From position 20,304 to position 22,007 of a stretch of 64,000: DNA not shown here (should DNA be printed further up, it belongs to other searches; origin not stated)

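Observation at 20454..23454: One-component HTH_XRE::L-asparaginase-like fusion encoded immediately upstream of an ECF sigma / DUF5667-like anti-sigma pair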

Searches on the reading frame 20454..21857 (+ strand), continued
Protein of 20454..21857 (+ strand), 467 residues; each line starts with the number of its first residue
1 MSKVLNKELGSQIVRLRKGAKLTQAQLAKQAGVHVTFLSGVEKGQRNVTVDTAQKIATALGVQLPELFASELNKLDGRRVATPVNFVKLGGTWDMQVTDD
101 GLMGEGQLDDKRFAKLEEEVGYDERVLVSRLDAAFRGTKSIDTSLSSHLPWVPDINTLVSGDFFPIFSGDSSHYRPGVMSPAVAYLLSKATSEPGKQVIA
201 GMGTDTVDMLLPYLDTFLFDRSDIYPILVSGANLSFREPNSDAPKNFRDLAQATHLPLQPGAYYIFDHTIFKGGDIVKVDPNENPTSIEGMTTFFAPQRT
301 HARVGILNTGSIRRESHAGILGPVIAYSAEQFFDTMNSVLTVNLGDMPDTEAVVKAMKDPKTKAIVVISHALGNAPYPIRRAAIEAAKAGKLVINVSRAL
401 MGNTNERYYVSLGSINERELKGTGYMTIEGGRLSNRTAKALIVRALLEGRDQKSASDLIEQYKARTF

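Call 20: search_protein_representatives(protein=window:20691-21857:+)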
Query: 388 residues. Proteins with E-value up to 0.001 (for the whole library): 62; up to 1e-10: 51; up to 1e-30: 40. The best 62 are listed.
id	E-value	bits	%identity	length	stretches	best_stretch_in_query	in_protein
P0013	2.9e-146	503.6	57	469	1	5-388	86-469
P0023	4.7e-107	374.5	47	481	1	5-383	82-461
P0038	3.3e-103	361.9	47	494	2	5-235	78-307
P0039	3.8e-94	332.0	55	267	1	122-388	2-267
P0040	1.0e-92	327.3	44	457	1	5-386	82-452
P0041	4.5e-90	318.7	38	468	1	5-383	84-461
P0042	1.6e-87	310.2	41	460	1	5-384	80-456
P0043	1.2e-85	304.1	43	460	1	5-383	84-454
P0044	2.9e-71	256.8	41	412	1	5-383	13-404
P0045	1.8e-66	241.0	41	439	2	6-219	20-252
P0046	1.4e-65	238.1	39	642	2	5-383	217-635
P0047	2.2e-64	234.1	39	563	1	3-385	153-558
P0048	4.4e-64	233.1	40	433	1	3-384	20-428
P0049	3.3e-62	226.9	38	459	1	5-384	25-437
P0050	6.0e-61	222.8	43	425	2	71-384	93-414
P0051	7.7e-58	212.6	39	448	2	71-383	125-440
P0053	1.8e-55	204.8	40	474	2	76-385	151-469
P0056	1.3e-49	185.5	40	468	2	70-341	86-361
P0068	2.4e-41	158.3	36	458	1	8-384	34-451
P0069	3.1e-41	158.0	34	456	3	74-266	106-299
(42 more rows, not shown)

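Call 21: search_protein_families(library=pfam, proteins=[P0046, P0047, P0051, P0053, P0056, P0038, P0049, P0068, P0069, P0045], max_evalue=0.01)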
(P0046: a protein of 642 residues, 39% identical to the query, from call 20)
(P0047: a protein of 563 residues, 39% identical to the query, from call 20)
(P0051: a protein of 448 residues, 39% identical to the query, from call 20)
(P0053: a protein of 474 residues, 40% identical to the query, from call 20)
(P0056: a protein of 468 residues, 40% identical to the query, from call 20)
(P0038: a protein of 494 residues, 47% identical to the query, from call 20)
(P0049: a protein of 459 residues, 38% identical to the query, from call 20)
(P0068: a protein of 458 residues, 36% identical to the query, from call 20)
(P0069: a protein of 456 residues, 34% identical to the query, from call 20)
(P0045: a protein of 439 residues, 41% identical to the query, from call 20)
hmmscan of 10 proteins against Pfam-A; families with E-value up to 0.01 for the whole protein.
P0046 (642 aa): 2 families
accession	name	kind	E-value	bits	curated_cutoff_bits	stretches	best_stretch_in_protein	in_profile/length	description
PF17763.6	Asparaginase_C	-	7.9e-07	29.5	34.6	1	530-631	19-113/114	Glutaminase/Asparaginase C-terminal domain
PF00710.25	Asparaginase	-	9.8e-06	25.6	22.5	1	309-400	47-135/193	Asparaginase, N-terminal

P0047 (563 aa): 2 families
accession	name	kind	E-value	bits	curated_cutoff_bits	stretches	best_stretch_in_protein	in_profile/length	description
PF00710.25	Asparaginase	-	6.1e-08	32.8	22.5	1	254-376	48-169/193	Asparaginase, N-terminal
PF17763.6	Asparaginase_C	-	1.6e-07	31.8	34.6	1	447-553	17-114/114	Glutaminase/Asparaginase C-terminal domain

P0051 (448 aa): 2 families
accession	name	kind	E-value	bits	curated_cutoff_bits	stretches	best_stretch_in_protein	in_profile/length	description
PF17763.6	Asparaginase_C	-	2.2e-05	24.8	34.6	1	332-430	16-107/114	Glutaminase/Asparaginase C-terminal domain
PF00710.25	Asparaginase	-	0.00089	19.3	22.5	1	202-259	107-166/193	Asparaginase, N-terminal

P0053 (474 aa): 2 families
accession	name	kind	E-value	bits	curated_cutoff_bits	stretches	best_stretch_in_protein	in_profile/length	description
PF00710.25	Asparaginase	-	1.3e-09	38.3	22.5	1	56-279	2-164/193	Asparaginase, N-terminal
PF17763.6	Asparaginase_C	-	5e-08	33.3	34.6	1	351-447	10-97/114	Glutaminase/Asparaginase C-terminal domain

P0056 (468 aa): 2 families
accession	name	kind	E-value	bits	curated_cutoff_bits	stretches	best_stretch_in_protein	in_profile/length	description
PF00710.25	Asparaginase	-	1.3e-08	35.1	22.5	1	101-225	47-170/193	Asparaginase, N-terminal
PF17763.6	Asparaginase_C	-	3.8e-05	24.1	34.6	1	303-351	23-71/114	Glutaminase/Asparaginase C-terminal domain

P0038 (494 aa): 6 families
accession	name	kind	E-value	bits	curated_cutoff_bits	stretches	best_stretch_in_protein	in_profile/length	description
PF00710.25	Asparaginase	-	9.6e-19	68.1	22.5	1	132-275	19-164/193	Asparaginase, N-terminal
PF17763.6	Asparaginase_C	-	2.5e-11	44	34.6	1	378-482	16-113/114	Glutaminase/Asparaginase C-terminal domain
PF13560.12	HTH_31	-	1.2e-07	32.4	27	1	6-61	2-58/64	Helix-turn-helix domain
PF13443.12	HTH_26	-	1.1e-06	29.2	22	1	15-70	7-63/63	Cro/C1-type HTH DNA-binding domain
PF01381.28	HTH_3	-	0.00018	21.9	23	1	14-62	5-53/55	Helix-turn-helix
PF12844.13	HTH_19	-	0.0099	16.2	30.2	0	7-44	1-39/64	Helix-turn-helix domain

P0049 (459 aa): 2 families
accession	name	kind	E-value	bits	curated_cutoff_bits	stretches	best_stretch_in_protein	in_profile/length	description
PF00710.25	Asparaginase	-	2.5e-07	30.8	22.5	1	96-244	26-162/193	Asparaginase, N-terminal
PF17763.6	Asparaginase_C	-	7.5e-06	26.3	34.6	1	326-433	16-114/114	Glutaminase/Asparaginase C-terminal domain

P0068 (458 aa): 1 family
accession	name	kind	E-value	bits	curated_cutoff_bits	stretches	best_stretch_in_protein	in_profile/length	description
PF17763.6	Asparaginase_C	-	2.6e-08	34.3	34.6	1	342-444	16-111/114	Glutaminase/Asparaginase C-terminal domain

P0069 (456 aa): 2 families
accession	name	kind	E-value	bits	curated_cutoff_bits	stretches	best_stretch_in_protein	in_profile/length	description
PF17763.6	Asparaginase_C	-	3.9e-09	36.9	34.6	1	328-428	17-108/114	Glutaminase/Asparaginase C-terminal domain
PF00710.25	Asparaginase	-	1e-05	25.6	22.5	1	17-239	1-168/193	Asparaginase, N-terminal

P0045 (439 aa): 1 family
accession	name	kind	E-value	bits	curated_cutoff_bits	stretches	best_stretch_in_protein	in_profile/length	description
PF17763.6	Asparaginase_C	-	1.3e-08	35.2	34.6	1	324-429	16-114/114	Glutaminase/Asparaginase C-terminal domain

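Call 22: fold_search(model_id=the predicted structure, library=pdb)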
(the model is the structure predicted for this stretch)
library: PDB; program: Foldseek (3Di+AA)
matches with E <= 10: 1008; with E <= 0.001: 313
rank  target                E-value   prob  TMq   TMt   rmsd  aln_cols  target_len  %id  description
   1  5ot0_A                5.7e-13  1.00  0.52  0.71   7.1       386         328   19  The thermostable L-asparaginase from Thermococcus kodakarensis (released 2017-11-08)
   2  4r8k_A                7.4e-13  1.00  0.53  0.68   6.9       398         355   16  Crystal structure of the guinea pig L-asparaginase 1 catalytic domain (released 2014-10-22)
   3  3ntx_A                9.6e-13  1.00  0.50  0.68   8.1       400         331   17  Crystal Structure of L-asparaginase I from Yersinia pestis (released 2010-08-04)
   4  4r8k_F                1.6e-12  1.00  0.52  0.67   8.7       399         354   16  Crystal structure of the guinea pig L-asparaginase 1 catalytic domain (released 2014-10-22)
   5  4q0m                  2.1e-12  1.00  0.52  0.72   7.0       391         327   15  Crystal structure of Pyrococcus furiosus L-asparaginase (released 2014-12-10)
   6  1wls_A                3.2e-12  1.00  0.53  0.73   5.6       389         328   17  Crystal structure of L-asparaginase I homologue protein from Pyrococcus horikoshii (released 2005-03-15)
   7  5dnc_B                3.4e-12  1.00  0.51  0.65   9.6       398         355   16  Crystal structure of the Asn-bound guinea pig L-asparaginase 1 catalytic domain active site mutant T19A (released 2016-01-13)
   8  4r8k_C                3.6e-12  1.00  0.52  0.66   8.7       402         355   16  Crystal structure of the guinea pig L-asparaginase 1 catalytic domain (released 2014-10-22)
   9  9ufq                  4.4e-12  1.00  0.51  0.70   7.4       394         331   18  Crystal structure of L-asparaginase from Thermococcus Sibiricus (released 2025-06-11)
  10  2p2d_A                4.4e-12  1.00  0.49  0.67   8.5       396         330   17  Crystal Structure and Allosteric Regulation of the Cytoplasmic Escherichia coli L-Asparaginase I (released 2007-05-15)
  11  4r8k_E                4.7e-12  1.00  0.51  0.65   8.8       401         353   16  Crystal structure of the guinea pig L-asparaginase 1 catalytic domain (released 2014-10-22)
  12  5dnd_A                5.2e-12  1.00  0.54  0.69   7.6       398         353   16  Crystal structure of the Asn-bound guinea pig L-asparaginase 1 catalytic domain active site mutant T116A (released 2016-01-13)
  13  2p2d_D                5.2e-12  1.00  0.50  0.67   7.2       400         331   16  Crystal Structure and Allosteric Regulation of the Cytoplasmic Escherichia coli L-Asparaginase I (released 2007-05-15)
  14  7c8x_B                5.5e-12  1.00  0.51  0.72   7.7       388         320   16  Blasnase-T13A with L-asn (released 2021-06-09)
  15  7r6a_A                6.1e-12  1.00  0.51  0.70   8.0       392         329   17  Crystal structure of mutant L124D/R125A/C273S of L-Asparaginase I from Yersinia pestis (released 2022-07-06)
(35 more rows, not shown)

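Call 25: search_solved_structures(query=A2, max_evalue=0.001, show_alignments=4)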
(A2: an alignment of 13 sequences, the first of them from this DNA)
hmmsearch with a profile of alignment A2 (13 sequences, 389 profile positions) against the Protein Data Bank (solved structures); distinct sequences matched with E-value up to 0.001: 67 (the best 60 are shown).
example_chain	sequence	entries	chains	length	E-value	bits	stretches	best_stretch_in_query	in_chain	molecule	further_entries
5k4g_A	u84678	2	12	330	6.4e-10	41.8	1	65-382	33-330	L-asparaginase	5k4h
6uod_A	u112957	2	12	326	1.1e-09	41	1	119-382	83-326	L-asparaginase 2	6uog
3eca_A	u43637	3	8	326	1.1e-09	41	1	119-382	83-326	L-asparaginase 2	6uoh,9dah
6rue_C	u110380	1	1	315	1.4e-09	40.6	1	66-382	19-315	L-asparaginase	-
6rud_A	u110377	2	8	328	1.5e-09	40.6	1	65-382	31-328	L-asparaginase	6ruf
1wsa_A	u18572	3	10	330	1.5e-09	40.6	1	65-382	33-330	ASPARAGINE AMIDOHYDROLASE | L-asparaginase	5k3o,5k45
6syh_A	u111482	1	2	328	1.5e-09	40.5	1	64-382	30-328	L-asparaginase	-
1ho3_A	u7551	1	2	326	1.6e-09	40.5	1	119-382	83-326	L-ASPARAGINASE II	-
6rue_D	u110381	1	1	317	1.7e-09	40.4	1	66-382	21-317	L-asparaginase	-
6rue_A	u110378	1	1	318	1.7e-09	40.4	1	66-382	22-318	L-asparaginase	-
1nns_A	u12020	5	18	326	1.7e-09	40.4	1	119-382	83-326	L-asparaginase II | L-asparaginase 2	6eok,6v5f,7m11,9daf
6nxb_A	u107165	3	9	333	1.8e-09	40.3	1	119-382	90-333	L-asparaginase 2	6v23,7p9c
5mq5_A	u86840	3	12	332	1.8e-09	40.3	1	119-382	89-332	L-asparaginase 2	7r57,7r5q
6pab_A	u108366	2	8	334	1.8e-09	40.3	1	119-382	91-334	L-asparaginase 2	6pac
6pa9_A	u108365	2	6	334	1.8e-09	40.3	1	119-382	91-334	L-asparaginase 2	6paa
1zq1_A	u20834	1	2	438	1.1e-06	31.2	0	274-327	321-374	Glutamyl-tRNA(Gln) amidotransferase subunit D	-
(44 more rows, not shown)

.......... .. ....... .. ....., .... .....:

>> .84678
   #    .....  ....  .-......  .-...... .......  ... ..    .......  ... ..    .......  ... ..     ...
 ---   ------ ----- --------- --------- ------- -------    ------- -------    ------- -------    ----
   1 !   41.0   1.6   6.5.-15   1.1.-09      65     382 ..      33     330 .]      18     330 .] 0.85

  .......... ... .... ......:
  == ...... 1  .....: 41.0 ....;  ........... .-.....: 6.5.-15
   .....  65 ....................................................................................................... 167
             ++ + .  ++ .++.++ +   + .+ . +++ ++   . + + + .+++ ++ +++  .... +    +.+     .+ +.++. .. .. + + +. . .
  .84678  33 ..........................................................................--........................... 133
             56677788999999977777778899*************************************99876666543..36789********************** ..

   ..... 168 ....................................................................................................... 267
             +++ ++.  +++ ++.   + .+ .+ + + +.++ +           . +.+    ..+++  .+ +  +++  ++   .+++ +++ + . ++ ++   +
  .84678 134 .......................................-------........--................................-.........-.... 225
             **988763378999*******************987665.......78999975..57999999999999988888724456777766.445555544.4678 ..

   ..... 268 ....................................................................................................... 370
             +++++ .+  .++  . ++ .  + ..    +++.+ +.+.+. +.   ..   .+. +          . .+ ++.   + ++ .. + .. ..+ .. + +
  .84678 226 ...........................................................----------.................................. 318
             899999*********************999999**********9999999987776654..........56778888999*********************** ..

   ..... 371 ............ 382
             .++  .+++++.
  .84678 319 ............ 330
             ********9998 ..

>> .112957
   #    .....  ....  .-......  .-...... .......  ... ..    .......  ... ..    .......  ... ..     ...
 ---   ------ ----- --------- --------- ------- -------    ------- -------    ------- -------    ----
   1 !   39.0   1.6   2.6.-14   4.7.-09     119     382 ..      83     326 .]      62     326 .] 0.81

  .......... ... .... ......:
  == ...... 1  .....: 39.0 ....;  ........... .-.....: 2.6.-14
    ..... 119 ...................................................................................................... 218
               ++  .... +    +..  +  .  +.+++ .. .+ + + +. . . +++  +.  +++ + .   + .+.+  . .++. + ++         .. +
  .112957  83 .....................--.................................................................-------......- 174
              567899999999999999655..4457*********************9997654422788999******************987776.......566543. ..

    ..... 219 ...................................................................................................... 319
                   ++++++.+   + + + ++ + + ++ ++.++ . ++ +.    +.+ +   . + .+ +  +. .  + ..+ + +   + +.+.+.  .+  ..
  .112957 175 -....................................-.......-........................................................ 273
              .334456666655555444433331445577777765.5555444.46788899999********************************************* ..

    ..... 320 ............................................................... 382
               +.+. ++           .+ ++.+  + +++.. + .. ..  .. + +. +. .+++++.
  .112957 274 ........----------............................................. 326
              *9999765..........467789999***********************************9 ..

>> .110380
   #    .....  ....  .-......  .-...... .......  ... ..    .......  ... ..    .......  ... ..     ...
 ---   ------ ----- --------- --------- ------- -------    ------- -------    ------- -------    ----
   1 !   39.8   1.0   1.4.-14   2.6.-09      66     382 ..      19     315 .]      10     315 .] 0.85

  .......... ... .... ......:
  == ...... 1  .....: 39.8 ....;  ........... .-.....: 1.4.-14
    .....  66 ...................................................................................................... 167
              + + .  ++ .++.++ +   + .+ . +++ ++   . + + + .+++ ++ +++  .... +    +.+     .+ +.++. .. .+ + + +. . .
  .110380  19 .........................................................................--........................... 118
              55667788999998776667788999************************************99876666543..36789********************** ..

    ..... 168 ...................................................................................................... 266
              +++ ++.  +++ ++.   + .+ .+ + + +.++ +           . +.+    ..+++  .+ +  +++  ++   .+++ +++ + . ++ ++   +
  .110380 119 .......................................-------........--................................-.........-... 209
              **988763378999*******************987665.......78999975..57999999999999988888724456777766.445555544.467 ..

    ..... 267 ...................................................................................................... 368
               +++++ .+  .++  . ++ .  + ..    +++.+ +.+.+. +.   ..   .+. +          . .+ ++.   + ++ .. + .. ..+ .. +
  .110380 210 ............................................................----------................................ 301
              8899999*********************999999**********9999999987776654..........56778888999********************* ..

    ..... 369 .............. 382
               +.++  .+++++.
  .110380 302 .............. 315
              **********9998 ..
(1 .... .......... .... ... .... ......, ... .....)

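Call 32: find_encoding_contigs(protein=P0001, flank=4000, max_places=2)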
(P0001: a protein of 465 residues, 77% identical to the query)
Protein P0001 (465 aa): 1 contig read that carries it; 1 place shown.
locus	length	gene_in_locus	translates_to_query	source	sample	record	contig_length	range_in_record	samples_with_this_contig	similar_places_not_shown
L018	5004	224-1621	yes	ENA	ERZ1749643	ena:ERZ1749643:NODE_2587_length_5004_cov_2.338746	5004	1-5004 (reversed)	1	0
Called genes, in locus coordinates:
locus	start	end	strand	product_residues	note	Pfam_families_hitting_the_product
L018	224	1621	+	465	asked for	PF01381:HTH_3, PF13443:HTH_26, PF13560:HTH_31 (faint), PF00710:Asparaginase (weak), PF17763:Asparaginase_C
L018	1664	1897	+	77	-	-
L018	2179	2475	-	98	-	PF01371:Trp_repressor, PF13936:HTH_38 (faint), PF13384:HTH_23 (weak)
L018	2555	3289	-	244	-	PF01978:TrmB, PF12840:HTH_20 (weak)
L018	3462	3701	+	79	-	-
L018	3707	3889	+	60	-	-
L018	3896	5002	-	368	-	?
